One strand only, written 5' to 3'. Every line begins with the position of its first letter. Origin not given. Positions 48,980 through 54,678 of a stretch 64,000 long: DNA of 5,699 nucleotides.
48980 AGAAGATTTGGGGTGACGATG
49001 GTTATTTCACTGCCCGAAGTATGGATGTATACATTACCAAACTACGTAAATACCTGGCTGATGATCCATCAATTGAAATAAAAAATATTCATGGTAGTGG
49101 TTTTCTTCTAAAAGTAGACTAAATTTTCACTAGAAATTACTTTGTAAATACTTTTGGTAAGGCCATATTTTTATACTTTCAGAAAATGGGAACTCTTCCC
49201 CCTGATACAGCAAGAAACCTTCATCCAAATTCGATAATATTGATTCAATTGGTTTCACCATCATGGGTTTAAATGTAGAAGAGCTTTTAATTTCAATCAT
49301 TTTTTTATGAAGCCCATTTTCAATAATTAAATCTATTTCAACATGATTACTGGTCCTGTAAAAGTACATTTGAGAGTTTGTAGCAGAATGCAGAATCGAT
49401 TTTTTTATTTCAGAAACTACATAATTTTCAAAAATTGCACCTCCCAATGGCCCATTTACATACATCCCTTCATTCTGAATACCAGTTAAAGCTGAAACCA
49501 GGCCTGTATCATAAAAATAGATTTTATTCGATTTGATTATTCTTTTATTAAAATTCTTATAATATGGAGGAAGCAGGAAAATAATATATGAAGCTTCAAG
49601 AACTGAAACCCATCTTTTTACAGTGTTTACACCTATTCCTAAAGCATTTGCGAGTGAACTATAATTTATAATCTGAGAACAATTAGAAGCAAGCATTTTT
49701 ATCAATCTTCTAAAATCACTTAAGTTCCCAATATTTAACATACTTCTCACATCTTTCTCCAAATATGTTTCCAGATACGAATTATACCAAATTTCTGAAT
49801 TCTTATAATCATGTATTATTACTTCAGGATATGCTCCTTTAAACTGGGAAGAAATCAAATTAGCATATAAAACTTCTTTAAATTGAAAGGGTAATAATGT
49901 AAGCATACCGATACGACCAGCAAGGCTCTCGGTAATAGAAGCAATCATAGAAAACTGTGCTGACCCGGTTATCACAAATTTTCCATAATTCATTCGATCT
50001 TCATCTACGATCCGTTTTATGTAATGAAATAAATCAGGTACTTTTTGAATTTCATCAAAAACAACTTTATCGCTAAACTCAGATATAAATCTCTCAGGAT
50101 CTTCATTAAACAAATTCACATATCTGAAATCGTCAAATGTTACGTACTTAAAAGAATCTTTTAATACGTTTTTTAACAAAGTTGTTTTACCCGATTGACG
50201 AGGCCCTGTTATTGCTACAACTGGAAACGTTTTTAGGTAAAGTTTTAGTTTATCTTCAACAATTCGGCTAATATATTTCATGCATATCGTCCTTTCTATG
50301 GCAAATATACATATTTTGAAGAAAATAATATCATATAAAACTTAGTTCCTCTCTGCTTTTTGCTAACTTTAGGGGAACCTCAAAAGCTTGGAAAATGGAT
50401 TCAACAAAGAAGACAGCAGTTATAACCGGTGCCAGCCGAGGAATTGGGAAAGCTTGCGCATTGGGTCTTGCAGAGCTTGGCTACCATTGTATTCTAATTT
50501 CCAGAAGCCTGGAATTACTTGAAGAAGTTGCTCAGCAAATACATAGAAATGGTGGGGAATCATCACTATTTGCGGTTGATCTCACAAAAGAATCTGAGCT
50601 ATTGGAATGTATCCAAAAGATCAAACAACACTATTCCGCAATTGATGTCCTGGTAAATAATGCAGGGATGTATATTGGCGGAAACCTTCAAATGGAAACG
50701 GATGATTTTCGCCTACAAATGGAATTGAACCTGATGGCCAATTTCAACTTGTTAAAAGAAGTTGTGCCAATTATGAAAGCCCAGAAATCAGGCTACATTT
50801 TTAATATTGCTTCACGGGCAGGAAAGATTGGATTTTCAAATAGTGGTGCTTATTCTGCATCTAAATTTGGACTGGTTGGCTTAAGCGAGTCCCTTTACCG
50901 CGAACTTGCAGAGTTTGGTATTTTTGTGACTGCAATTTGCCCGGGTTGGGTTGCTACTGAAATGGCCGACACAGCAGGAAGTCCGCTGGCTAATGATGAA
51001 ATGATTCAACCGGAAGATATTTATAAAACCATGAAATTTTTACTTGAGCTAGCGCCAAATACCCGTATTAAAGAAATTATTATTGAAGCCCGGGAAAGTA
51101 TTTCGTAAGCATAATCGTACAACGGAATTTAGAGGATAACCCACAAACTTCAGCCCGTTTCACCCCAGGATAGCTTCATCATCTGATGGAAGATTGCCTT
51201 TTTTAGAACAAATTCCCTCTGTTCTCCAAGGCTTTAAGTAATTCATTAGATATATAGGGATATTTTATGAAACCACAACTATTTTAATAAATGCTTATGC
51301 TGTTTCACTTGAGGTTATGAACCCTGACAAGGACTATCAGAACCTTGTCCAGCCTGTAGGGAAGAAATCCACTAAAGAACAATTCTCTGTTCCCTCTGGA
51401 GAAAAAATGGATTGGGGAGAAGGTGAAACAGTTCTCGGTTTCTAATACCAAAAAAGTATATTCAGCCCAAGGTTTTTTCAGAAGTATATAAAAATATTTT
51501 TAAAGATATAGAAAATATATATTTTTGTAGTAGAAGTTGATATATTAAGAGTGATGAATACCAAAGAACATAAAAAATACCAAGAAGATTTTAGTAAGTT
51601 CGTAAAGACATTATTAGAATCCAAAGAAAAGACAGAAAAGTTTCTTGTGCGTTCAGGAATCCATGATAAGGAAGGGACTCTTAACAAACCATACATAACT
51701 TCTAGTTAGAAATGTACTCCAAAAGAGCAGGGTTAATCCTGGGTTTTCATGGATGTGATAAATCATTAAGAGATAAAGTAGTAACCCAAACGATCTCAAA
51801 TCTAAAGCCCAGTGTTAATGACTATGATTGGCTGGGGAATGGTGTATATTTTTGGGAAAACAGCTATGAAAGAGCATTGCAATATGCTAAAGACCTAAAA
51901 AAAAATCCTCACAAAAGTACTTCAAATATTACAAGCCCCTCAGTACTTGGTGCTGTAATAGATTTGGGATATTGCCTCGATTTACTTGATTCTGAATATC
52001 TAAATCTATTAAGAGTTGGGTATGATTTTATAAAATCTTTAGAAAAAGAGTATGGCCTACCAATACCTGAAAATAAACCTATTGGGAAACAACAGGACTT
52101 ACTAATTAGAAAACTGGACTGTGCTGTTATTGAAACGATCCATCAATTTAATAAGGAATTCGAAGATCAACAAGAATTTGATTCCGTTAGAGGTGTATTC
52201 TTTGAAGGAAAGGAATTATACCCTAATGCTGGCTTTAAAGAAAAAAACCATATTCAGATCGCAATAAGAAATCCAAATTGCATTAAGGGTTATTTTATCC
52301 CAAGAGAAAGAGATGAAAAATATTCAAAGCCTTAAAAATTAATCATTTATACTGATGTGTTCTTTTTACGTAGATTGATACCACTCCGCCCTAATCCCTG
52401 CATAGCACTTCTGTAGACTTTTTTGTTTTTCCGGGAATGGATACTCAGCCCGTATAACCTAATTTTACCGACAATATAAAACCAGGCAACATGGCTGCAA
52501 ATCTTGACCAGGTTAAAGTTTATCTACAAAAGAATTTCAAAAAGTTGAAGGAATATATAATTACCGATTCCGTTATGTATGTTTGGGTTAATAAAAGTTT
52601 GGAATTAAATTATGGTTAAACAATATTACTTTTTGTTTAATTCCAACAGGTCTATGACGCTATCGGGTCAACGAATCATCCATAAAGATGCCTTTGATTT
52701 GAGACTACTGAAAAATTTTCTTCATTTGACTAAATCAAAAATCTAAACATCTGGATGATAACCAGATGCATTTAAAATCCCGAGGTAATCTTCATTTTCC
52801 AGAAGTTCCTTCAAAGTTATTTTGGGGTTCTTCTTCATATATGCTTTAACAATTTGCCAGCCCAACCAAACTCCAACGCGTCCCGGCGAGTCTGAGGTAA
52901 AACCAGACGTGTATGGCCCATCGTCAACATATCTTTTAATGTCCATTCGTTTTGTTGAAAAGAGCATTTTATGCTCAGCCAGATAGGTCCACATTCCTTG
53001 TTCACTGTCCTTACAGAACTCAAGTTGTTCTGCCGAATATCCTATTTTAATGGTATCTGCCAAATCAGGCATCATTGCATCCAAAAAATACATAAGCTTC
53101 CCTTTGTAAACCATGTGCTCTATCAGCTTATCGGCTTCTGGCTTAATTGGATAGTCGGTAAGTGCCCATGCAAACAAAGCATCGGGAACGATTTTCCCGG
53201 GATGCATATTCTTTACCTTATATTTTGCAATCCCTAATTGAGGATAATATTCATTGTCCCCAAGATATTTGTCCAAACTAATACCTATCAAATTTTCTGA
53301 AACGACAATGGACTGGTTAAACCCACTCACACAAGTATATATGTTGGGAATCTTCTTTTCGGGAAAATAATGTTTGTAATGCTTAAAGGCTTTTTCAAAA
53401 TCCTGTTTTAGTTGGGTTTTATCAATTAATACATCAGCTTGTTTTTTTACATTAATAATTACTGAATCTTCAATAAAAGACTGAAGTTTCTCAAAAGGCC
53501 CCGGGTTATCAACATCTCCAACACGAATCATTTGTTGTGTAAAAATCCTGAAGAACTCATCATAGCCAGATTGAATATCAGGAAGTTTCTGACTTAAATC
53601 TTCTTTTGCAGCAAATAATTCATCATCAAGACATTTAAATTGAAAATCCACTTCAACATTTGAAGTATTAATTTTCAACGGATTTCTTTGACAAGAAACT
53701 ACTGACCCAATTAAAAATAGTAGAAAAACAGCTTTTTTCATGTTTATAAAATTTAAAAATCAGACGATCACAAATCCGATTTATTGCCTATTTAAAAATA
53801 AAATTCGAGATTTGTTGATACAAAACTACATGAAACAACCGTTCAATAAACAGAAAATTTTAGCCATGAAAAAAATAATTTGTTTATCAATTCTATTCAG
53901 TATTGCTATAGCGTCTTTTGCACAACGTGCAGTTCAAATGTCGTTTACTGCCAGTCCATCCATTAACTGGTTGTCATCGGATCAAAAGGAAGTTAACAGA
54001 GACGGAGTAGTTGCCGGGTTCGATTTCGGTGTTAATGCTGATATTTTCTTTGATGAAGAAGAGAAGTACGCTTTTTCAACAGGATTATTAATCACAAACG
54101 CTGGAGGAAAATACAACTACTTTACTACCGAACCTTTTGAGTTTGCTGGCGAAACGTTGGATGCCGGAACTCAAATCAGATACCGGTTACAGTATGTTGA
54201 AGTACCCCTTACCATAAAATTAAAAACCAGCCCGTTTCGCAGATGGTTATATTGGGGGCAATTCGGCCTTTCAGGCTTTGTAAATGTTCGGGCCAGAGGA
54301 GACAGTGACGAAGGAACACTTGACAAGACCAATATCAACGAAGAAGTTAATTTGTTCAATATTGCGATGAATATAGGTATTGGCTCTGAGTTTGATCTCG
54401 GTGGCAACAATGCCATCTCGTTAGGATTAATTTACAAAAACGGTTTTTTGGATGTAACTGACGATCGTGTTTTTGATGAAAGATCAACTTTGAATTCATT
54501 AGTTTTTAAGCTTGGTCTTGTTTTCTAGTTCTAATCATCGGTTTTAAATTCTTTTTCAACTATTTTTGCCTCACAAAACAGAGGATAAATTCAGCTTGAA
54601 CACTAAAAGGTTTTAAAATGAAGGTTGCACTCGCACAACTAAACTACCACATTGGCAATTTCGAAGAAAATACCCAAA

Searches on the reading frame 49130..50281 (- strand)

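Call 86: search_protein_families(library=pfam, max_evalue=0.00001, proteins=[window:49130-50281:-])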
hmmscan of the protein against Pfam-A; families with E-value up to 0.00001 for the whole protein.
window:49130-50281:- (383 aa): 2 families
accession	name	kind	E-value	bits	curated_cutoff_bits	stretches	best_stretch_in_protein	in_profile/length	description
PF13635.12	DUF4143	-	8.1e-45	152.9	28.1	1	175-334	1-160/160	Domain of unknown function (DUF4143)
PF13173.12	AAA_14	-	1.2e-30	106.6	27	1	20-138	3-129/129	AAA domain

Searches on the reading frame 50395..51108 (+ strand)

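Call 86: search_protein_families(library=pfam, max_evalue=0.00001, proteins=[window:50395-51108:+])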
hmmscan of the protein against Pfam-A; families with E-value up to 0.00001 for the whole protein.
window:50395-51108:+ (237 aa): 3 families
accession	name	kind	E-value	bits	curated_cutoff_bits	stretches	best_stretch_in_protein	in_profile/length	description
PF00106.31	adh_short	-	3.6e-55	186.9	26.6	1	6-194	1-190/195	short chain dehydrogenase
PF13561.12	adh_short_C2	-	4.5e-37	128.3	27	1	12-196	1-186/236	Enoyl-(Acyl carrier protein) reductase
PF08659.16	KR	-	8.2e-09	36.1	22.6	1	7-156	2-152/180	KR domain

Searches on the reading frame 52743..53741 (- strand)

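Call 87: search_protein_families(library=pfam, max_evalue=0.00001, proteins=[window:52743-53741:-])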
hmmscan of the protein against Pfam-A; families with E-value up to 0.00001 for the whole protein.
window:52743-53741:- (332 aa): 1 family
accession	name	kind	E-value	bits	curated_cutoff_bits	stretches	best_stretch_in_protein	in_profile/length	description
PF25594.1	GldB_lipo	-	1.5e-102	343.9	27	1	21-330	3-309/309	Gliding motility protein GldB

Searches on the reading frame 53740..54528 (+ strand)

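Call 87: search_protein_families(library=pfam, max_evalue=0.00001, proteins=[window:53740-54528:+])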
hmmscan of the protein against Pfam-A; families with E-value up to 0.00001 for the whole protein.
window:53740-54528:+ (262 aa): 1 family
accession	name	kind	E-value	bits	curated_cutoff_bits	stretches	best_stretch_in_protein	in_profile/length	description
PF13568.12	OMP_b-brl_2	-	2.3e-11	44.5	27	1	60-238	1-172/175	Outer membrane protein beta-barrel domain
